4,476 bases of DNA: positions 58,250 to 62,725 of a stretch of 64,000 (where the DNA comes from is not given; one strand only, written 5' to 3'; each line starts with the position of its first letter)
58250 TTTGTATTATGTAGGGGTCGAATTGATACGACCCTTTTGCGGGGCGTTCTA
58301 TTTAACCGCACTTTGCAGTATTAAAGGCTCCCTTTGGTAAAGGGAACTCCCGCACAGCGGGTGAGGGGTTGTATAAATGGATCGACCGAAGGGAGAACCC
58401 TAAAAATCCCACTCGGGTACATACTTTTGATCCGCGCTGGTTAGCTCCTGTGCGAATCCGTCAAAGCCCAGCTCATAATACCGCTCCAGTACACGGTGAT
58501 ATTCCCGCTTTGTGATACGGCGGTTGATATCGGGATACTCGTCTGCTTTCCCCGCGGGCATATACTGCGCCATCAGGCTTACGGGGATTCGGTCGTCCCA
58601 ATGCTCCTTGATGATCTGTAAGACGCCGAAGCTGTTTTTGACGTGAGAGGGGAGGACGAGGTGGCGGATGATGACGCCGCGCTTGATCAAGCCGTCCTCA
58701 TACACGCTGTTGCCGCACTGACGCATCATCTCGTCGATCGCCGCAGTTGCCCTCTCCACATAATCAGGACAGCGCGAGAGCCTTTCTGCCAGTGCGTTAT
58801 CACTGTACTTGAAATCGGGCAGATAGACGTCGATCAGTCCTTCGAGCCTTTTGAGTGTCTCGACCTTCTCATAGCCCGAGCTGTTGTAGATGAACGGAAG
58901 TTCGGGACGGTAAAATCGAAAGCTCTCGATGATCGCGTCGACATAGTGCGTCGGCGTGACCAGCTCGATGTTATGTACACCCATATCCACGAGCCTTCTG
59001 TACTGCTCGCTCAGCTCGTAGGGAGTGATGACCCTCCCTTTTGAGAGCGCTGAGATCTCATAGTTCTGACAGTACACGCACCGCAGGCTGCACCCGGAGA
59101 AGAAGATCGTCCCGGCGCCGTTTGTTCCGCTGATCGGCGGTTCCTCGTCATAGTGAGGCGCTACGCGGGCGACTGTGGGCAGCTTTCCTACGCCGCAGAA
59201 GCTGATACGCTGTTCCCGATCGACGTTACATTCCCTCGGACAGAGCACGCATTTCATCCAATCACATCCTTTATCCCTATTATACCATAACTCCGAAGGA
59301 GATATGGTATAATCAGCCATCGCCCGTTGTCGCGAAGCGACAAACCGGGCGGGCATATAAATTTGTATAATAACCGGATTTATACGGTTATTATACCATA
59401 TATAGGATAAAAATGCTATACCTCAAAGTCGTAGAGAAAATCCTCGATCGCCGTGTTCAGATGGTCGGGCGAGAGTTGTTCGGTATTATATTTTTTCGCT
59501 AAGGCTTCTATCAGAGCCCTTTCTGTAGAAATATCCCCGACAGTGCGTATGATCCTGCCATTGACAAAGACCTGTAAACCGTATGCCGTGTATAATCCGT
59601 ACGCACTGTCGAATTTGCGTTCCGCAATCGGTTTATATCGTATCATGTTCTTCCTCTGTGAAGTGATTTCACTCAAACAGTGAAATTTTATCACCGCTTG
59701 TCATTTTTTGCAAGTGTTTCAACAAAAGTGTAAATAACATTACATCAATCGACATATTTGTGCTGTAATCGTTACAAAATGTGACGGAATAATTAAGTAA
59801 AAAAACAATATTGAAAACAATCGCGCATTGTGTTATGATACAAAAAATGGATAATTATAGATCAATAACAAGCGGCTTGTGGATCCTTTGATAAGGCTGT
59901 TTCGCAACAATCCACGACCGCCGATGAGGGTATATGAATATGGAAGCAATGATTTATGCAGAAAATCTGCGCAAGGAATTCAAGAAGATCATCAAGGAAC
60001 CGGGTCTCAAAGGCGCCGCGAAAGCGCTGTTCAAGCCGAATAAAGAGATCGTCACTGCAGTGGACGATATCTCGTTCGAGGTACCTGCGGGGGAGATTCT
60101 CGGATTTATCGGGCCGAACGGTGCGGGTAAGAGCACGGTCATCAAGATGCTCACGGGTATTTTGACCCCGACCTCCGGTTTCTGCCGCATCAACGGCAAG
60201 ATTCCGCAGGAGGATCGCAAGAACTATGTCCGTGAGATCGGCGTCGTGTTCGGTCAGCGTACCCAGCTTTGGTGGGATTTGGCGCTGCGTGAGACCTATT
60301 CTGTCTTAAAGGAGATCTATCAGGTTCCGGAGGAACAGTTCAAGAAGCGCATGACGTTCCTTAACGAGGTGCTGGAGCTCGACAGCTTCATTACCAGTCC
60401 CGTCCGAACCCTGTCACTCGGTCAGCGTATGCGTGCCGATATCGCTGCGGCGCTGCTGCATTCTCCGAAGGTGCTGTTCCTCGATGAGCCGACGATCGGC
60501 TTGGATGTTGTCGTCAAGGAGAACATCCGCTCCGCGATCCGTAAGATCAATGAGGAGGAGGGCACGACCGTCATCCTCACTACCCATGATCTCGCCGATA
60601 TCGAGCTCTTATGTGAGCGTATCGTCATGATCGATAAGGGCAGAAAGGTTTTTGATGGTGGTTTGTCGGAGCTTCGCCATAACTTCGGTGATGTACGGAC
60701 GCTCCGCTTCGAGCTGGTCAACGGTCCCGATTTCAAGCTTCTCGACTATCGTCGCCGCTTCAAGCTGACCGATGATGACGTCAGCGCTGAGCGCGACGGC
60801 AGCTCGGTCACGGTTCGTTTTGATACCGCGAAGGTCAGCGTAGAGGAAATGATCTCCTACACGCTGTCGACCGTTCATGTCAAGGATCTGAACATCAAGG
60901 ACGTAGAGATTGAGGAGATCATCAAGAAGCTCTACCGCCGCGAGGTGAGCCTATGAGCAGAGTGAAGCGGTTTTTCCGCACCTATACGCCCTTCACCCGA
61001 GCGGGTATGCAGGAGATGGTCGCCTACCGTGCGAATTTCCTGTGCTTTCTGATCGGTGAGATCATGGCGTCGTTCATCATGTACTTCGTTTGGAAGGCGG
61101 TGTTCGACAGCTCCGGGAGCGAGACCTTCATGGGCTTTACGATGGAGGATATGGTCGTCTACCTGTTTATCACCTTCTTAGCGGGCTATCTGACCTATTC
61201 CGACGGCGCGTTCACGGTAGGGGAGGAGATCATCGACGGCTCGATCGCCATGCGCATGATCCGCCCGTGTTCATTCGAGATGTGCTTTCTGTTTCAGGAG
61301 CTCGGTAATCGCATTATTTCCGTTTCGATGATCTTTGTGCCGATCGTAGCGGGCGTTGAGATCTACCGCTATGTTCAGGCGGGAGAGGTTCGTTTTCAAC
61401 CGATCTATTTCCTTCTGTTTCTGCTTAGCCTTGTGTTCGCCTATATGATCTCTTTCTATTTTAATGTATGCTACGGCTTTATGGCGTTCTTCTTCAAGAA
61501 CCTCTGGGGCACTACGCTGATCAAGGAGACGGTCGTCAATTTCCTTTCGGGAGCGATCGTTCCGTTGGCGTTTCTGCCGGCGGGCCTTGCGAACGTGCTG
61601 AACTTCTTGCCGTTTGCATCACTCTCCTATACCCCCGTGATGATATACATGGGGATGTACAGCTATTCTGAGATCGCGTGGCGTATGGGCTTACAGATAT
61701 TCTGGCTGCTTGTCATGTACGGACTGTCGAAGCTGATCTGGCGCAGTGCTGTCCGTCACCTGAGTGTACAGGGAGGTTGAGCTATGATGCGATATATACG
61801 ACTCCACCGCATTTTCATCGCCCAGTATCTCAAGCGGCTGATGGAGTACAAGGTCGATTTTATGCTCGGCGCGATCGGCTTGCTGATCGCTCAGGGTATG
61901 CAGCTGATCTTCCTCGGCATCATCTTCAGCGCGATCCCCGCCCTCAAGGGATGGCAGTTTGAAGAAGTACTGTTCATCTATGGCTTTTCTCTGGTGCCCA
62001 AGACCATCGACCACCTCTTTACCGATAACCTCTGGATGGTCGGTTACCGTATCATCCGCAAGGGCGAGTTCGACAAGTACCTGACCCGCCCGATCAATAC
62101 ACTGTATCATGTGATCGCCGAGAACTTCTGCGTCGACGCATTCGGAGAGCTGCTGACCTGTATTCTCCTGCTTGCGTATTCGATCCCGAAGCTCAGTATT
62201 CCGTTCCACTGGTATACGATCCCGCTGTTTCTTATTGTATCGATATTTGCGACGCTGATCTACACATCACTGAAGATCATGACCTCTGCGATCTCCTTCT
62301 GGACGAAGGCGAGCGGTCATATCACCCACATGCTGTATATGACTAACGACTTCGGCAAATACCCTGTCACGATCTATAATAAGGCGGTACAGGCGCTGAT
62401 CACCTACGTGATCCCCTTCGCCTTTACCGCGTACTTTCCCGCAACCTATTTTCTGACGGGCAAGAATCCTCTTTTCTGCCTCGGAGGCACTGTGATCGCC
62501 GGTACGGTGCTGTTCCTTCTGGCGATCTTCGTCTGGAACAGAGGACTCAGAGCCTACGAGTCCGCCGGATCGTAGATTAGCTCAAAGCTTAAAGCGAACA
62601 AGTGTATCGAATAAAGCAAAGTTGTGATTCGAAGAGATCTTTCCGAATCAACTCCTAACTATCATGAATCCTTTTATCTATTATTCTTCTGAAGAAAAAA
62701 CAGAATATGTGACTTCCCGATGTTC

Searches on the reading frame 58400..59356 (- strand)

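Call 7: search_protein_families(library=pfam, proteins=[window:58400-59356:-])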
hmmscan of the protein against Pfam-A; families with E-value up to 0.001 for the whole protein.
window:58400-59356:- (318 aa): 2 families
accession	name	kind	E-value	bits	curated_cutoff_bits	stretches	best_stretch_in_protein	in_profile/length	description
PF04055.27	Radical_SAM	-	4.5e-10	40.4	29.5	1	84-206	2-132/166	Radical SAM superfamily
PF13353.11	Fer4_12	-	0.00028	21.6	22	1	83-143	9-71/137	4Fe-4S single cluster domain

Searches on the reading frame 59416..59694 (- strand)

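Call 7: search_protein_families(library=pfam, proteins=[window:59416-59694:-])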
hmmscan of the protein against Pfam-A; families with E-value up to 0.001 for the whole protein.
window:59416-59694:- (92 aa): 1 family
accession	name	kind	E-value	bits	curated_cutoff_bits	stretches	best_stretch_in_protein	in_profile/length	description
PF20124.4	DUF6514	-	1.7e-06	28.5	23.9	1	11-88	13-93/94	Family of unknown function (DUF6514)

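Call 28: search_protein_families(library=ncbifam, proteins=[window:59416-59646:-], max_evalue=0.001)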
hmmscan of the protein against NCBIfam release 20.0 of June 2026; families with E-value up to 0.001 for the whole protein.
window:59416-59646:- (76 aa): 0 families

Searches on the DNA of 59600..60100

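Call 3: search_rna_families(source=window, start=59600, end=60100, threshold=evalue, max_evalue=10, show_alignments=3)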
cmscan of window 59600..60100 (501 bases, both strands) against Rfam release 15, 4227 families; matches with E-value up to 10: 4.
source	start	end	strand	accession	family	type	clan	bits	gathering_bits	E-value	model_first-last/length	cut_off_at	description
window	59666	59759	-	RF02029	sraA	Gene; sRNA;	-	18.2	56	3.4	1-95/95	no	sraA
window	59878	59915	-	RF01427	snoR127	Gene; snRNA; snoRNA; CD-box;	-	13.8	37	7.9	1-139/139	no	small nucleolar RNA snoR127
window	59769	59875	+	RF01578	RUF1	Gene; sRNA;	-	13.2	70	6.1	1-264/264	no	Plasmodium RNA of unkown function RUF1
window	59942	60000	+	RF01121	sR38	Gene; snRNA; snoRNA; CD-box;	-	11.9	50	3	1-59/59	no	Small nucleolar RNA sR38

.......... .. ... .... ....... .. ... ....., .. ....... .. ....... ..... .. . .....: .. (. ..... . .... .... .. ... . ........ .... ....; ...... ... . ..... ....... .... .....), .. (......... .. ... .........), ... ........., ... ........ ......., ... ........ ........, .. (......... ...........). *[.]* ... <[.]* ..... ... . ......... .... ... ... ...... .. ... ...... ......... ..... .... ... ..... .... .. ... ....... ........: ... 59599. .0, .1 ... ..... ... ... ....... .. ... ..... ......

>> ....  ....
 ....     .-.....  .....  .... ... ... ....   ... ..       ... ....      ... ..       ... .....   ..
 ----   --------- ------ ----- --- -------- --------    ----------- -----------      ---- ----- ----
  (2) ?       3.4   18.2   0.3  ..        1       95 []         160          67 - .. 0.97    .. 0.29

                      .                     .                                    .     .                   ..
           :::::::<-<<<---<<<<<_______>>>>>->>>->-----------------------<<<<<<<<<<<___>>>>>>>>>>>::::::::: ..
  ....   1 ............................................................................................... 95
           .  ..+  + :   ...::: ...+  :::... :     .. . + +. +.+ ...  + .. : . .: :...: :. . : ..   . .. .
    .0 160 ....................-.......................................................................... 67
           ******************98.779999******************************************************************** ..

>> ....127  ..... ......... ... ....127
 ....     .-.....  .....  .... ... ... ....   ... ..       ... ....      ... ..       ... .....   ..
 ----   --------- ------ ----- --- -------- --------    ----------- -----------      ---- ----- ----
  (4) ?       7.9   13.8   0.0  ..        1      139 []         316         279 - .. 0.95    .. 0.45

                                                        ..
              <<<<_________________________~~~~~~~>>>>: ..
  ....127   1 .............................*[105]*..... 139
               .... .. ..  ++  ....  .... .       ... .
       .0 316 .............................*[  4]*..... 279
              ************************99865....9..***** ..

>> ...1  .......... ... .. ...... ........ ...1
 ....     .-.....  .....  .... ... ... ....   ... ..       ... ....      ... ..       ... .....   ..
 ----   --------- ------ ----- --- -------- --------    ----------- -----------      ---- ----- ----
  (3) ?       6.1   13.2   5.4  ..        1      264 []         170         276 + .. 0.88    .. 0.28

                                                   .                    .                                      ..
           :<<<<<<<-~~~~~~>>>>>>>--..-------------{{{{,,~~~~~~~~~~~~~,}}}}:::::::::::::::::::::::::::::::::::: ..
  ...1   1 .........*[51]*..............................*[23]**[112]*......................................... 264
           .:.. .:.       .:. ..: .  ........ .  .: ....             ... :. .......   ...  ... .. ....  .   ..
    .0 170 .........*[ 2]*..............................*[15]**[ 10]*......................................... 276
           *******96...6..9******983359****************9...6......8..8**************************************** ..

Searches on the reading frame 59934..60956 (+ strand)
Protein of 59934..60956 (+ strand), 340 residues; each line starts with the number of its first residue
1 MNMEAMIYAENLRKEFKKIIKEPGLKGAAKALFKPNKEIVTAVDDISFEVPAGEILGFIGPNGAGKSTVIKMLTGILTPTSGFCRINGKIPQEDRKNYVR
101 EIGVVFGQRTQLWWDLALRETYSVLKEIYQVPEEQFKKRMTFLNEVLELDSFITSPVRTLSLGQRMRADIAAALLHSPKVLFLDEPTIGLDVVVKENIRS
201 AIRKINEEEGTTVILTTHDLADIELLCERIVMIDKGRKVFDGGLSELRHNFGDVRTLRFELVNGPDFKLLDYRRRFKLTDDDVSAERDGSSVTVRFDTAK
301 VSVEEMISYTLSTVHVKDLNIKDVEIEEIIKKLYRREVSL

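Call 7: search_protein_families(library=pfam, proteins=[window:59934-60956:+])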
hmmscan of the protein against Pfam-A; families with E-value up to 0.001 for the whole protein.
window:59934-60956:+ (340 aa): 2 families
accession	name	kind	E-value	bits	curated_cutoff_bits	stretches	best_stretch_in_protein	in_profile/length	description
PF00005.33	ABC_tran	-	6.2e-30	105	25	1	44-187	2-136/137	ABC transporter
PF13304.12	AAA_21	-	1.4e-13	52.1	27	1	156-220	234-300/304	AAA domain, putative AbiEii toxin, Type IV TA system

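Call 17: find_related_loci(query=window:59934-60956:+, collection=metagenome_contigs, flank=1500)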
Query window:59934-60956:+ (340 aa) in metagenome_contigs; peptide patterns used: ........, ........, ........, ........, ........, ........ (x = any residue, [..] = any of these).
600 stretches matched a pattern (row limit reached: there are more); 70 encode a relative of the query (tblastn E <= 1e-3); 70 distinct loci.
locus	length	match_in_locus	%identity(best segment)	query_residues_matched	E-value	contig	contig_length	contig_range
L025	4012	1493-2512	80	1-340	0e+0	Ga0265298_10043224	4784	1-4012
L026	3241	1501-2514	80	3-340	0e+0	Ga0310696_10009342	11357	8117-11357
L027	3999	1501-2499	71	6-338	5e-166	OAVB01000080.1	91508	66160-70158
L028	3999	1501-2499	71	6-338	8e-166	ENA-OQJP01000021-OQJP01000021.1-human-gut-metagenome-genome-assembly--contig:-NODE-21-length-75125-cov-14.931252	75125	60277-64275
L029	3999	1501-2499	71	6-338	1e-165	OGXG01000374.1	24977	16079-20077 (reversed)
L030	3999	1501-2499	71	6-338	4e-166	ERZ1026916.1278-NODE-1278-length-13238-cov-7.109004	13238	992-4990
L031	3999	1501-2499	71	6-338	1e-165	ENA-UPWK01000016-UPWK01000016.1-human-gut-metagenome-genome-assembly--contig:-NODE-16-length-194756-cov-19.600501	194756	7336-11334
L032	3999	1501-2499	71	6-338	6e-165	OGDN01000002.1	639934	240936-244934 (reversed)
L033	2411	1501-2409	73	14-316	1e-156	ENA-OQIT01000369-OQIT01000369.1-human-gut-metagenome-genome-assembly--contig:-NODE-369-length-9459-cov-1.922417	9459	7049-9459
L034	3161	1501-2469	44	5-336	1e-89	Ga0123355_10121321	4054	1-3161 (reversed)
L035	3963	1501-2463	43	5-334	8e-86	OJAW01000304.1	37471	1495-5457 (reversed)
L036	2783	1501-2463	43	5-334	2e-85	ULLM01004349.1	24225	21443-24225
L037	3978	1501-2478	43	1-335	2e-85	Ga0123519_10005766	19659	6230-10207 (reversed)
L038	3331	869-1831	43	5-334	4e-85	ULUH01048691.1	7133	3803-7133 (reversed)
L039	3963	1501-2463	43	5-334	1e-84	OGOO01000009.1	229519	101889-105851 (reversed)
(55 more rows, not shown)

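Call 18: find_encoding_contigs(protein=window:59934-60956:+, flank=1500, max_places=10)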
Protein window:59934-60956:+ (340 aa): no gene with exactly this product is on record in the collection.

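Call 28: search_protein_families(library=ncbifam, proteins=[window:59934-60956:+], max_evalue=0.001)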
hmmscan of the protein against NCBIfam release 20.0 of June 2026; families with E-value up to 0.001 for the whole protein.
window:59934-60956:+ (340 aa): 189 families (the best 25 are shown)
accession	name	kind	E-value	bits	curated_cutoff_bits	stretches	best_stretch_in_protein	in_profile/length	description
TIGR01188.1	drrA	subfamily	1.5e-63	214.9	312.45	1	40-327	6-289/302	daunorubicin resistance ABC transporter, ATP-binding protein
TIGR03522.1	GldA_ABC_ATP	equivalog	1.8e-46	159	402.6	1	41-272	16-243/301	gliding motility-associated ABC transporter ATP-binding subunit GldA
TIGR03864.1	PQQ_ABC_ATP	hypoth_equivalog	7.1e-44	150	302.25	1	41-252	15-224/236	ABC transporter, ATP-binding subunit, PQQ-dependent alcohol dehydrogenase system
NF033858.1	ABC2_perm_RbbA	equivalog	3.1e-43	147.8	1050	1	40-246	279-483/909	ribosome-associated ATPase/putative transporter RbbA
TIGR04521.1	ECF_ATPase_2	equivalog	2.9e-39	134.8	330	1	40-255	18-240/279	energy-coupling factor transporter ATPase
NF010060.0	PRK13537.1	equivalog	1.1e-38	132.9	521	1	41-247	29-233/314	nodulation factor ABC transporter ATP-binding protein NodI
NF040933.2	ABC_arch_GlcV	equivalog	1.6e-38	132.5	450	1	32-239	11-221/357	glucose ABC transporter ATP-binding protein GlcV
TIGR03740.1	galliderm_ABC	subfamily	2.9e-37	128.5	309.75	1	41-242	14-206/223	lantibiotic protection ABC transporter ATP-binding subunit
TIGR04520.1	ECF_ATPase_1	equivalog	1e-36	126.8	315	1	36-256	11-232/269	energy-coupling factor transporter ATPase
NF010059.0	PRK13536.1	equivalog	1.1e-35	123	549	1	42-247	58-261/342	nodulation factor ABC transporter ATP-binding protein NodI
TIGR00968.1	3a0106s01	subfamily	1.5e-35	122.8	342.75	1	40-238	13-209/237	sulfate ABC transporter ATP-binding protein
NF010157.0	PRK13636.1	equivalog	2.8e-34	118.6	463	1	41-258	20-240/285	cobalt transporter ATP-binding subunit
TIGR01288.1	nodI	equivalog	6.6e-34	117.3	424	1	42-243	19-218/303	nodulation factor ABC transporter ATP-binding protein NodI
NF010156.0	PRK13635.1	equivalog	6.2e-33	114.1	392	1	33-246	13-226/279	energy-coupling factor ABC transporter ATP-binding protein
NF008233.0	PRK11000.1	equivalog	8.9e-33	113.6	568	1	42-331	18-303/369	maltose/maltodextrin ABC transporter ATP-binding protein MalK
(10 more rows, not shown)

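Call 31: find_related_loci(query=window:59934-60956:+, collection=genome_contigs, flank=1200)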
Query window:59934-60956:+ (340 aa) in genome_contigs; peptide patterns used: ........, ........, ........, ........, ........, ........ (x = any residue, [..] = any of these).
599 stretches matched a pattern (row limit reached: there are more); 127 encode a relative of the query (tblastn E <= 1e-3); the best 80 are kept; 79 distinct loci.
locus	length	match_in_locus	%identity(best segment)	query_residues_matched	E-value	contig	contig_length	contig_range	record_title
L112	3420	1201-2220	98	1-340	0e+0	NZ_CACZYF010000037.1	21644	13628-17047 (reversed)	MAG: uncultured Ruminococcus sp. isolate RUG13059, whole genome shotgun sequence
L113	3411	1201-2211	91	2-338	0e+0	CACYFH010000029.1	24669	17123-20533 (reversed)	MAG: uncultured Ruminococcus sp. isolate RUG11889 genome assembly, contig: RUG11889_asm_29, whole genome shotgun sequenc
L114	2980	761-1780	88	1-340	0e+0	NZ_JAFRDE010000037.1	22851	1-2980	MAG: Ruminococcus sp. isolate RGIG2388 Goat_Ileum-4__c423, whole genome shotgun sequence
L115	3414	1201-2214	88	3-340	0e+0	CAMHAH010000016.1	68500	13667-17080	MAG: uncultured Clostridia bacterium isolate SRR11784279_bin.84_metaWRAP_v1.3_MAG genome assembly, contig: ERZ12202740.3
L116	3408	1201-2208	88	3-338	0e+0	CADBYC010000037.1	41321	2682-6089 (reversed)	MAG: uncultured Ruminococcus sp. isolate RUG14402 genome assembly, contig: RUG14402_asm_37, whole genome shotgun sequenc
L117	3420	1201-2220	87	1-340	0e+0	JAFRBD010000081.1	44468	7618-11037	MAG: Ruminococcus sp. isolate RGIG2335 Goat_Ileum-1__c141096, whole genome shotgun sequence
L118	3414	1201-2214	88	3-340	0e+0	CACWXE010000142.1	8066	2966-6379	MAG: uncultured Ruminococcus sp. isolate RUG10988 genome assembly, contig: RUG10988_asm_142, whole genome shotgun sequen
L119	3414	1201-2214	88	3-340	0e+0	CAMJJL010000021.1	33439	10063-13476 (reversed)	MAG: uncultured Clostridia bacterium isolate SRR12081299_bin.29_metaWRAP_v1.3_MAG genome assembly, contig: ERZ12289776.1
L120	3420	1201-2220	86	1-340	0e+0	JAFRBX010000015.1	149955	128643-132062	MAG: Ruminococcus sp. isolate RGIG2355 Goat_Ileum-2__c36118, whole genome shotgun sequence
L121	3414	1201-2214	86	1-338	0e+0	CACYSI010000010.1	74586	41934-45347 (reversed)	MAG: uncultured Ruminococcus sp. isolate RUG12222 genome assembly, contig: RUG12222_asm_10, whole genome shotgun sequenc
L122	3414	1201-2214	86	3-340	0e+0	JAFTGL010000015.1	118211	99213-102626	MAG: Ruminococcus sp. isolate RGIG3796 Roe_deer_Abomasum.Co__c817051, whole genome shotgun sequence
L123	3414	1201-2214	83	3-340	0e+0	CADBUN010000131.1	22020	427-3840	MAG: uncultured Ruminococcus sp. isolate RUG14312 genome assembly, contig: RUG14312_asm_131, whole genome shotgun sequen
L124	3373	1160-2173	83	3-340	0e+0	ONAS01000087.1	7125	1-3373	uncultured Clostridiales bacterium isolate RUG135 genome assembly, contig: scaffold_6102, whole genome shotgun sequence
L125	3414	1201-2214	82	3-340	0e+0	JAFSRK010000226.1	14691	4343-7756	MAG: Ruminococcus sp. isolate RGIG3405 Goat_Reticulum.Co__c1919426, whole genome shotgun sequence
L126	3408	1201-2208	82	3-338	0e+0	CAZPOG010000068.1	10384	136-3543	MAG TPA_asm: uncultured Ruminococcus sp. isolate SRP278969_co2_684 genome assembly, contig: NODE_8102_length_10384_cov_1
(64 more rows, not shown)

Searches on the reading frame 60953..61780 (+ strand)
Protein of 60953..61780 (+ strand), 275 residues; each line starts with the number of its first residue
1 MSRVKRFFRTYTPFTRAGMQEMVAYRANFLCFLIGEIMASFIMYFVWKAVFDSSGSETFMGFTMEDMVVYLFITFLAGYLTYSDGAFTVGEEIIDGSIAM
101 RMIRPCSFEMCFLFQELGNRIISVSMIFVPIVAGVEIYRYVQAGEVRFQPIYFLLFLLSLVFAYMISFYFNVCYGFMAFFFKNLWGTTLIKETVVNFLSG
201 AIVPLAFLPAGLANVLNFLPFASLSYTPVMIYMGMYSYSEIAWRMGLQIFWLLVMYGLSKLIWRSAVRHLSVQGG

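Call 7: search_protein_families(library=pfam, proteins=[window:60953-61780:+])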
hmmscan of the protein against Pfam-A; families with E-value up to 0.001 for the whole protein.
window:60953-61780:+ (275 aa): 1 family
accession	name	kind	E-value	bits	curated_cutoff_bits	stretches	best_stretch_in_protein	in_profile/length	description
PF06182.17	ABC2_membrane_6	-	3.7e-24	86.2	22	1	40-274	4-229/229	ABC-2 family transporter protein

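Call 28: search_protein_families(library=ncbifam, proteins=[window:60953-61780:+], max_evalue=0.001)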
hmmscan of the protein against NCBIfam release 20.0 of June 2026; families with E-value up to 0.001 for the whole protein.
window:60953-61780:+ (275 aa): 0 families

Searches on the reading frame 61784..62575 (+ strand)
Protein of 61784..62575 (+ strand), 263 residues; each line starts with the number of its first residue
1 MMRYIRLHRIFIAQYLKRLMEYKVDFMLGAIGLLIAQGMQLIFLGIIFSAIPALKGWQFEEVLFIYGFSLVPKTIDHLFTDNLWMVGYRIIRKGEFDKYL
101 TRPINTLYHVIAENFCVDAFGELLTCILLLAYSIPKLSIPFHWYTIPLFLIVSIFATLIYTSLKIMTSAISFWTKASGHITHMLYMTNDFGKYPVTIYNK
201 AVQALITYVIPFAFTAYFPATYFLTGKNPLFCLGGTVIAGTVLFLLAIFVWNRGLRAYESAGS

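Call 7: search_protein_families(library=pfam, proteins=[window:61784-62575:+])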
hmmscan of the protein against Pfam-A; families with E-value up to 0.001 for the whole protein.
window:61784-62575:+ (263 aa): 1 family
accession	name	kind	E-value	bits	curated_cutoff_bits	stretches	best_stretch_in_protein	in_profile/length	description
PF06182.17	ABC2_membrane_6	-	2.7e-63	214.3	22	1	34-262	1-229/229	ABC-2 family transporter protein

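Call 28: search_protein_families(library=ncbifam, proteins=[window:61784-62575:+], max_evalue=0.001)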
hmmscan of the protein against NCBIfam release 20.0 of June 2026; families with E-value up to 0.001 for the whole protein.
window:61784-62575:+ (263 aa): 0 families
